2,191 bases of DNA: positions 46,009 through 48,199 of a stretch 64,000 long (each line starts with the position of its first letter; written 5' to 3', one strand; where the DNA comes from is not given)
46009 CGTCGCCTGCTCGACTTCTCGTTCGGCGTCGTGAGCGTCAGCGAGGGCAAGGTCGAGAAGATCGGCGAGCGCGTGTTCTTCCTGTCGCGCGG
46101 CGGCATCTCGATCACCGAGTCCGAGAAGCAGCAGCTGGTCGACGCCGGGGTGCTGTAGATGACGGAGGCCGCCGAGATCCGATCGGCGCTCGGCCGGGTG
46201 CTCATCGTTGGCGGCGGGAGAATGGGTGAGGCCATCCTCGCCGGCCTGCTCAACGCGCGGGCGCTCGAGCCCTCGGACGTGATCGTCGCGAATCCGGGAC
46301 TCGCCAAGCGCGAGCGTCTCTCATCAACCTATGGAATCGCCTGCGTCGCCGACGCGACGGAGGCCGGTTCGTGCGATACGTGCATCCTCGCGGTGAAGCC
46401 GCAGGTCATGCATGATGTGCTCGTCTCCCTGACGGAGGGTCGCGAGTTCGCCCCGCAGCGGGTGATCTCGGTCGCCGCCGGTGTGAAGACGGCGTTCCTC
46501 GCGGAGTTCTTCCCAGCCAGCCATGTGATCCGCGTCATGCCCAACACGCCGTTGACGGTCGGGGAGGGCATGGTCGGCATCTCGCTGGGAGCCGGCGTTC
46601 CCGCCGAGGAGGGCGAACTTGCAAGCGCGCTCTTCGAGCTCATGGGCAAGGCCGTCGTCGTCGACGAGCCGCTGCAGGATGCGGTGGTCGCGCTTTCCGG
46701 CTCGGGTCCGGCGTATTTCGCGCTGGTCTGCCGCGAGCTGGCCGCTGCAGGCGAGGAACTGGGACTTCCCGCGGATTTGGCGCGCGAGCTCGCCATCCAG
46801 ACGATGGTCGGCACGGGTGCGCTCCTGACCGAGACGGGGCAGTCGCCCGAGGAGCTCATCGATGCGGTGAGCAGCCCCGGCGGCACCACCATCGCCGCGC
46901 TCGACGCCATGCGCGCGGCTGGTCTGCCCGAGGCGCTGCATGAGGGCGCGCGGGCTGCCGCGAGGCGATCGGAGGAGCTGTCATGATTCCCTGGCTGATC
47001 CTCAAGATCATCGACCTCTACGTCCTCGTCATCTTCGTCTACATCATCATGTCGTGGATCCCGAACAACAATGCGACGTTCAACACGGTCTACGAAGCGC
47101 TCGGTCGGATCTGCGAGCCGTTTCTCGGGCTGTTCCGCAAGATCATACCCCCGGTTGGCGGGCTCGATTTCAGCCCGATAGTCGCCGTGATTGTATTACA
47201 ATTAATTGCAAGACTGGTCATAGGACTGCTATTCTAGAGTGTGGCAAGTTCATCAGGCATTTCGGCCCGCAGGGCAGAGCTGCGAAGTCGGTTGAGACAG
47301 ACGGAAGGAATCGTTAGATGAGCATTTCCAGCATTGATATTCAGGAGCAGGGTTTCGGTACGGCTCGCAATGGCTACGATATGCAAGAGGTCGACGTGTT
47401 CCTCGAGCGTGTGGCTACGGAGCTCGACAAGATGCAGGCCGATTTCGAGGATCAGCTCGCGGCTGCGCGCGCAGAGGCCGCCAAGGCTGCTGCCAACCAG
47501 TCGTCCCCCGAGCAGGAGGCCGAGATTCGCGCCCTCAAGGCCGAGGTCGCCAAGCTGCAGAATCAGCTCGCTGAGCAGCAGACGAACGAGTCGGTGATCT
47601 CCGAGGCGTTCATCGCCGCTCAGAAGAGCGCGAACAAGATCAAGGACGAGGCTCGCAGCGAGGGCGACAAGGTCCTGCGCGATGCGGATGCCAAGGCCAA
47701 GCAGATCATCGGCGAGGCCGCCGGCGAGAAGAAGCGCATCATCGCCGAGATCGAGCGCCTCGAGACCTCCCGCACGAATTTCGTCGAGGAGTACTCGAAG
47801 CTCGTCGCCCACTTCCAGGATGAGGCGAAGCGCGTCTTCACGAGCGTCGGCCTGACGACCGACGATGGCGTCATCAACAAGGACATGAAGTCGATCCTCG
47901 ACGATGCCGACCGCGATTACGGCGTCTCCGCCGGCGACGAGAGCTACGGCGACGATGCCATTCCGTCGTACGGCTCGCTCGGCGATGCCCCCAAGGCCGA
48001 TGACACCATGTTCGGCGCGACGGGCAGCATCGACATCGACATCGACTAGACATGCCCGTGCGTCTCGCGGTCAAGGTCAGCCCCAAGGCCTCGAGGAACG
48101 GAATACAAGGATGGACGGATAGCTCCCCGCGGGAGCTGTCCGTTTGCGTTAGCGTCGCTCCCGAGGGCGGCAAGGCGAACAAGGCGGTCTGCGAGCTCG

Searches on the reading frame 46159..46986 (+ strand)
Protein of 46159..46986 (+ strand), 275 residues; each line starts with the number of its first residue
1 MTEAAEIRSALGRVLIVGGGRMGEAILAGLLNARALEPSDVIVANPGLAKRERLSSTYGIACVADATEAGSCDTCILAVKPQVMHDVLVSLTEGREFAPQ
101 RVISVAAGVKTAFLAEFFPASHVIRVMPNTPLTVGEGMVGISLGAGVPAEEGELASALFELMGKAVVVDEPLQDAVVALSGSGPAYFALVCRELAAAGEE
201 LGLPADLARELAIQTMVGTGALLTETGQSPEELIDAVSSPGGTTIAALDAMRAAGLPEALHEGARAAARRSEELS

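Call 33: search_protein_families(library=pfam, proteins=[window:46159-46986:+])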
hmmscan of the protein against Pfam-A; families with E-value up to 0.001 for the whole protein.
window:46159-46986:+ (275 aa): 2 families
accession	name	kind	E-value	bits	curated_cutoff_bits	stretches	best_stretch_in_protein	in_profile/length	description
PF14748.11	P5CR_dimer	-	3.5e-34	117.7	25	1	171-274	2-105/105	Pyrroline-5-carboxylate reductase dimerisation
PF03807.23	F420_oxidored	-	7.3e-15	55.8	21.6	1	14-108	2-94/94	NADP oxidoreductase coenzyme F420-dependent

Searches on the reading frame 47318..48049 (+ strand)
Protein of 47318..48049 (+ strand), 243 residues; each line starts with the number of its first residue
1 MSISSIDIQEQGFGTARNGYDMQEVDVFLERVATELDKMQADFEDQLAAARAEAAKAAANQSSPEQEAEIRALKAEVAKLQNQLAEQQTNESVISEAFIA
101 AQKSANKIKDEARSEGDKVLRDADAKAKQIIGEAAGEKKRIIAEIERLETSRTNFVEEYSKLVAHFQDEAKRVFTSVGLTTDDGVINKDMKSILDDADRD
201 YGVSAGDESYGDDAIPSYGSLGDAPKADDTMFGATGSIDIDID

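Call 33: search_protein_families(library=pfam, proteins=[window:47318-48049:+])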
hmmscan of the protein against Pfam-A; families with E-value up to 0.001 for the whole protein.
window:47318-48049:+ (243 aa): 1 family
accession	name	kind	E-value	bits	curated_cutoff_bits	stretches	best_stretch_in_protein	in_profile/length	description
PF05103.18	DivIVA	-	2.4e-19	70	28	2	69-158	40-129/131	DivIVA protein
